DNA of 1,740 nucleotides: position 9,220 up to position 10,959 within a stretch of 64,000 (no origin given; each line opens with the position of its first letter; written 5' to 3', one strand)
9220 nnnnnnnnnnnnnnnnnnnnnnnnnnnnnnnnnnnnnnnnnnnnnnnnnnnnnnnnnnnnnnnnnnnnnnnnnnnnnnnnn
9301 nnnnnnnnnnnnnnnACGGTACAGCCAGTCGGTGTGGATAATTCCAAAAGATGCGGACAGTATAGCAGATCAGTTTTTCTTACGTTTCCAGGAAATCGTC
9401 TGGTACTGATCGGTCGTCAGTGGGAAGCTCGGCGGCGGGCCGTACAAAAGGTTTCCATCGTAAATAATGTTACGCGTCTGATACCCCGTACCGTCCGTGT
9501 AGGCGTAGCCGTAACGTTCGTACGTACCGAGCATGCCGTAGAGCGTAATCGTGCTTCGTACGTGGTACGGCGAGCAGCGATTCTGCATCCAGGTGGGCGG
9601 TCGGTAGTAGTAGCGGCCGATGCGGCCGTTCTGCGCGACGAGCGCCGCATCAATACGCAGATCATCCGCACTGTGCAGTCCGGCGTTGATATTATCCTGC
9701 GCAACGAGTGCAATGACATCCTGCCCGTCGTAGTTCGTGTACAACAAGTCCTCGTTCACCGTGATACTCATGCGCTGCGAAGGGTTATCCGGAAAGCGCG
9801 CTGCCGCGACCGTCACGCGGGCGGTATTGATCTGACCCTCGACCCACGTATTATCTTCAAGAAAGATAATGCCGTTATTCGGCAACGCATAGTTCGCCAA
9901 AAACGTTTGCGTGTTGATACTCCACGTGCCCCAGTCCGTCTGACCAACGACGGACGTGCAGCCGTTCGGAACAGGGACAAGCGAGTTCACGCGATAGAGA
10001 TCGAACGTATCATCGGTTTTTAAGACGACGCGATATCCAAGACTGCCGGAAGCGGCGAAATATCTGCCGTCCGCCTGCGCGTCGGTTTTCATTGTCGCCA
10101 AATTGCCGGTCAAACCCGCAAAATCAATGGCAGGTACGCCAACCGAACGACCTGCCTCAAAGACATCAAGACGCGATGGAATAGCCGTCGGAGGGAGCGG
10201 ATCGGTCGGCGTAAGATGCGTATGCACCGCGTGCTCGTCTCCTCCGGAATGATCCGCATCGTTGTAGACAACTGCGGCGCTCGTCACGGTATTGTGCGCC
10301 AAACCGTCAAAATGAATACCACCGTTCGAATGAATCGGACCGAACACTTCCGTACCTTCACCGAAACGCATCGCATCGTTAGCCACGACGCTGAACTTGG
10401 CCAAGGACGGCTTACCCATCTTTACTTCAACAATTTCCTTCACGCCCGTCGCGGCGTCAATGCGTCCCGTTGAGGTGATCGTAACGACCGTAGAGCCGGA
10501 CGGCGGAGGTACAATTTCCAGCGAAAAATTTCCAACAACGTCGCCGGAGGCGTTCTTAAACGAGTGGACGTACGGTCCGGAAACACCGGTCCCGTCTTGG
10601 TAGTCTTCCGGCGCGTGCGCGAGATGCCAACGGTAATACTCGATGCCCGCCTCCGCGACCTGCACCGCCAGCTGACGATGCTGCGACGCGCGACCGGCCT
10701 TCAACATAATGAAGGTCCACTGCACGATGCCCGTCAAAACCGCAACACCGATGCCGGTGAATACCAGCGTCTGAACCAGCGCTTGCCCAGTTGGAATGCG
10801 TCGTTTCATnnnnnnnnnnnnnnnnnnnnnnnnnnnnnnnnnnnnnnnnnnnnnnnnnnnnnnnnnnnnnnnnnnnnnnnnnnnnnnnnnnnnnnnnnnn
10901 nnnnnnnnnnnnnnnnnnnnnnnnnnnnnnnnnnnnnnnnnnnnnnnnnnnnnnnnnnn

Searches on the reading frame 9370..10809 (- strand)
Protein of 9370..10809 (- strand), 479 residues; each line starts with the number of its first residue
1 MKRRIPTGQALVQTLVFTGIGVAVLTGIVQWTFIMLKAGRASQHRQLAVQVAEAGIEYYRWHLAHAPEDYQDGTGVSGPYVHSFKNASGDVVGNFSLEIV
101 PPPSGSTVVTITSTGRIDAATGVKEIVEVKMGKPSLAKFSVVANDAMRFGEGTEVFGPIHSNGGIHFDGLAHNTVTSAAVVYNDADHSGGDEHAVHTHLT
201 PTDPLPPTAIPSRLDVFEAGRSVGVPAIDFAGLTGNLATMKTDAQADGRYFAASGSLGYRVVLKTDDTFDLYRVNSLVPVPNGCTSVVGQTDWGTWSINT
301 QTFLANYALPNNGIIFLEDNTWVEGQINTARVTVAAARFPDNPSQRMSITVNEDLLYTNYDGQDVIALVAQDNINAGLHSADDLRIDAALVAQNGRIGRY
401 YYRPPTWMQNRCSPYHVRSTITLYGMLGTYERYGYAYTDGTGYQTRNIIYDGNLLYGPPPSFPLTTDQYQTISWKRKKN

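Call 3: search_protein_families(library=pfam, proteins=[window:9370-10809:-], max_evalue=0.01)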
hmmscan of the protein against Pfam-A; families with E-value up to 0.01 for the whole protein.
window:9370-10809:- (479 aa): 0 families

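Call 4: search_protein_families(library=ncbifam, proteins=[window:9370-10809:-], max_evalue=0.01)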
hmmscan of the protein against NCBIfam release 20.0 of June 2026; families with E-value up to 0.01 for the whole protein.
window:9370-10809:- (479 aa): 0 families

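Call 67: find_homologous_proteins(query=window:9370-10809:-, max_evalue=0.001)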
Query window:9370-10809:- (479 aa): 3948 proteins with E <= 0.001 among 8000 candidates; the best 120 are listed.
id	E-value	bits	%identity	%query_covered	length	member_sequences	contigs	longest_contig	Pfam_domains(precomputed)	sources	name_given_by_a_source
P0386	0.0e+0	1043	95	100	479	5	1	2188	-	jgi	-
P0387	2.1e-279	945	84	100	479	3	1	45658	-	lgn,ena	-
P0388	2.1e-263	892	79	99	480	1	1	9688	-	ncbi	-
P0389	1.9e-242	823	78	93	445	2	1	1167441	-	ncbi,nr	ncbi:MAG: hypothetical protein QY323_02010 [Patescibacteria group bacterium]|nr:MAG: hypothetical pr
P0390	1.6e-239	814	74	100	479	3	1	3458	-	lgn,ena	-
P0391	1.8e-236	803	72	99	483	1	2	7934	-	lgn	-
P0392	3.4e-229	779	70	100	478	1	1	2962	-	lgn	-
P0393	2.2e-220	750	65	99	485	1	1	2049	-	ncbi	-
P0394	3.8e-220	750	66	99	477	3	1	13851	-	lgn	-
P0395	2.1e-218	744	65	99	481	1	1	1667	-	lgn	-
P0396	9.6e-217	738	66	98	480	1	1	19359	-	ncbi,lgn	-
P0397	1.2e-215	735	66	99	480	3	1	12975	-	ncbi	-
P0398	1.1e-214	732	64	100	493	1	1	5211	-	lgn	-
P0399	1.5e-214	731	64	99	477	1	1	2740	-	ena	-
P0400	1.3e-211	722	63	99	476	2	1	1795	-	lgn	-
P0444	4.8e-202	690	62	98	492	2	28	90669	-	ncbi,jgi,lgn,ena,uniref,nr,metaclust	ncbi:MAG: hypothetical protein A3A96_03415 [Candidatus Zambryskibacteria bacterium RIFCSPLOWO2_01_FU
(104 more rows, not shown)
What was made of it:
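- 9370..10809 (-): p479: a large minor-pilin-like protein with an N-terminal hydrophobic helix (Gln at +5) and a beta-solenoid, ComZ-like. It overlaps pil202 by ATGA. At least 3948 homologs, about 60% identical across Parcubacteria (call 67).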

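Call 68: find_encoding_contigs(protein=P0444, flank=10000, max_places=2)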
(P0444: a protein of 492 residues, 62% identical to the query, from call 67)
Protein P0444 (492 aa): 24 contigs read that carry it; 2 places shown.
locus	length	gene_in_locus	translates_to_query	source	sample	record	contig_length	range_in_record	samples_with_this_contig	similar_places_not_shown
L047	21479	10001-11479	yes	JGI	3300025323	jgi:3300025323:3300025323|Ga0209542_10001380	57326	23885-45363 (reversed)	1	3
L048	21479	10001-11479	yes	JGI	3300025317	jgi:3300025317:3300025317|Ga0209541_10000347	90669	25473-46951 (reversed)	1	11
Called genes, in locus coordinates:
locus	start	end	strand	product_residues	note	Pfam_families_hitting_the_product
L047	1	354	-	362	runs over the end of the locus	PF13495:Phage_int_SAM_4 (faint), PF02899:Phage_int_SAM_1, PF00589:Phage_integrase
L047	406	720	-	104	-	-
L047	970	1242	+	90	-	PF00312:Ribosomal_S15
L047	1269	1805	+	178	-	PF01936:NYN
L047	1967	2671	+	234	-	-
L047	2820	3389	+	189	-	-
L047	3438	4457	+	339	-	PF00078:RVT_1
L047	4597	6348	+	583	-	PF05157:MshEN, PF00437:T2SSE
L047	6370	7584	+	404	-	PF00482:T2SSF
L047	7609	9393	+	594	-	PF07963:N_methyl (weak), PF13620:CarboxypepD_reg (weak), PF13715:CarbopepD_reg_2 (faint)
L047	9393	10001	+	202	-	-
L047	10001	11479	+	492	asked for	-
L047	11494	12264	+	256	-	PF00121:TIM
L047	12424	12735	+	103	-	PF05973:Gp49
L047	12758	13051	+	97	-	PF15731:MqsA_antitoxin (faint), PF13744:HTH_37 (weak), PF01381:HTH_3, PF12844:HTH_19, PF13560:HTH_31, PF22495:HTH_92 (faint)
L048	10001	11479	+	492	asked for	-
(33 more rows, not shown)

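Call 82: predict_structure(alignment_id=A4)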
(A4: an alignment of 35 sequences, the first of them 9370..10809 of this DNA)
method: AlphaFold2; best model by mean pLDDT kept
length: 479 residues; sequences in the alignment: 35
mean_pLDDT: 75.1   pTM: 0.70
mean pLDDT of the five models: 75.1, 72.9, 68.4, 64.8, 62.2
residues with pLDDT >= 90: 93; 70-90: 231; 50-70: 108; < 50: 47
segments of 3 or more residues with pLDDT < 50: 184-213, 459-466
pLDDT, mean of each block of 10 residues (from residue 1): 51 66 73 73 85 86 73 78 86 90 72 89 87 67 79 79 73 70 45 40 44 48 65 75 85 90 94 88 58 70 94 88 90 90 89 85 81 85 89 84 52 69 88 70 83 60 49 80
secondary structure, 60 per line:
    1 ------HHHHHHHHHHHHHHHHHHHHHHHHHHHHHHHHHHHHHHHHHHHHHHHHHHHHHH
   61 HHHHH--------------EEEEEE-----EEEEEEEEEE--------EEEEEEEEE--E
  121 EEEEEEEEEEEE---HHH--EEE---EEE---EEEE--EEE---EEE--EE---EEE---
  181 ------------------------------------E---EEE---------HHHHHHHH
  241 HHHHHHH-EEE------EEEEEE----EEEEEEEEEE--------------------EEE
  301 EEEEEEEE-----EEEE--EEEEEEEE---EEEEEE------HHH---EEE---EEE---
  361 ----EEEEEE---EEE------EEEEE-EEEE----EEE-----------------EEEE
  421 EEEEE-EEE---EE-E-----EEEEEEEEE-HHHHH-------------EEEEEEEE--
elements in order: H7-65 E80-85 E91-100 E109-117 E120-132 E141-143 E147-149 E153-156 E159-161 E165-167 E175-177 E221-223 H233-247 E249-251 E258-263 E268-277 E298-308 E314-317 E320-327 E331-336 E349-351 E355-357 E365-370 E374-376 E383-387 E389-392 E397-399 E417-425 E427-429 E442-450 H452-456 E470-477

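Call 84: fold_search(model_id=the predicted structure, library=pdb)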
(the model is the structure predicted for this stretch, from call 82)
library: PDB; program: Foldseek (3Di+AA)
matches with E <= 10: 124; with E <= 0.001: 3
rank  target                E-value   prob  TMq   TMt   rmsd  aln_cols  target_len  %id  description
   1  6qvi_B                1.4e-09  1.00  0.31  0.30  16.9       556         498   12  Crystal structure of competence-associated pilin ComZ from Thermus thermophilus (released 2019-05-29)
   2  6qvi_C                3.7e-09  1.00  0.27  0.26  17.1       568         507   12  Crystal structure of competence-associated pilin ComZ from Thermus thermophilus (released 2019-05-29)
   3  6qvi_A                1.2e-08  1.00  0.32  0.30  15.2       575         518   12  Crystal structure of competence-associated pilin ComZ from Thermus thermophilus (released 2019-05-29)
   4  6eio                  6.0e-03  0.72  0.16  0.28  12.0       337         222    9  Crystal structure of an ice binding protein from an Antarctic Biological Consortium (released 2018-03-28)
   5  7bwx_A                9.0e-03  0.99  0.24  0.50   9.7       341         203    7  Crystal structure of ice-binding protein from an Antarctic ascomycete, Antarctomyces psychrotrophicus. (released 2020-05-27)
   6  9lhr_A                4.1e-02  0.47  0.19  0.35  11.9       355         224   10  Crystal structure of Ice binding protein from Candidatus Cryosericum odellii SMC5 (released 2025-09-03)
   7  7bwy_A                5.0e-02  0.41  0.18  0.34  12.3       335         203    7  Crystal structure of ice-binding protein from an Antarctic ascomycete, Antarctomyces psychrotrophicus. (released 2020-05-27)
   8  9lhr_B                5.3e-02  0.33  0.16  0.28  13.4       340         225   11  Crystal structure of Ice binding protein from Candidatus Cryosericum odellii SMC5 (released 2025-09-03)
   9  5uyt_A                6.8e-02  0.44  0.18  0.20  12.9       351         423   11  Crystal structure of ice binding protein from an Antarctic bacterium Flavobacteriaceae (released 2017-10-25)
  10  9lhn_B                7.5e-02  0.66  0.22  0.41  10.7       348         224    9  Crystal structure of Ice binding protein from Candidatus Cryosericum odellii SMC5 (released 2025-09-03)
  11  9lhs                  8.3e-02  0.54  0.22  0.39  10.2       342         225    8  Crystal structure of an ice-binding protein from Candidatus Cryosericum odellii (released 2025-09-03)
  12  9li0_B                9.2e-02  0.69  0.22  0.41   9.5       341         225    9  Crystal structure of engineered ice-binding protein (M74I and A97V) from Candidatus Cryosericum odellii strain SMC5_16 (released 2025-09-03)
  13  5b5h                  1.1e-01  0.47  0.19  0.36  11.6       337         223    9  Hydrophobic ice-binding site confer hyperactivity on antifreeze protein from a snow mold fungus (released 2016-09-28)
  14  8x0z                  1.2e-01  0.84  0.25  0.49   8.5       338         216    8  Crystal structure of A101C/A120C mutant of FfIBP (released 2024-11-13)
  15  3wp9                  1.7e-01  0.51  0.22  0.39  10.4       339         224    8  Crystal structure of antifreeze protein from an Antarctic sea ice bacterium Colwellia sp. (released 2014-07-02)
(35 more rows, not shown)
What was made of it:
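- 9370..10809 (-): AF2 model and Foldseek hit to ComZ 6qvi, E 1.4e-9 (calls 82, 84).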
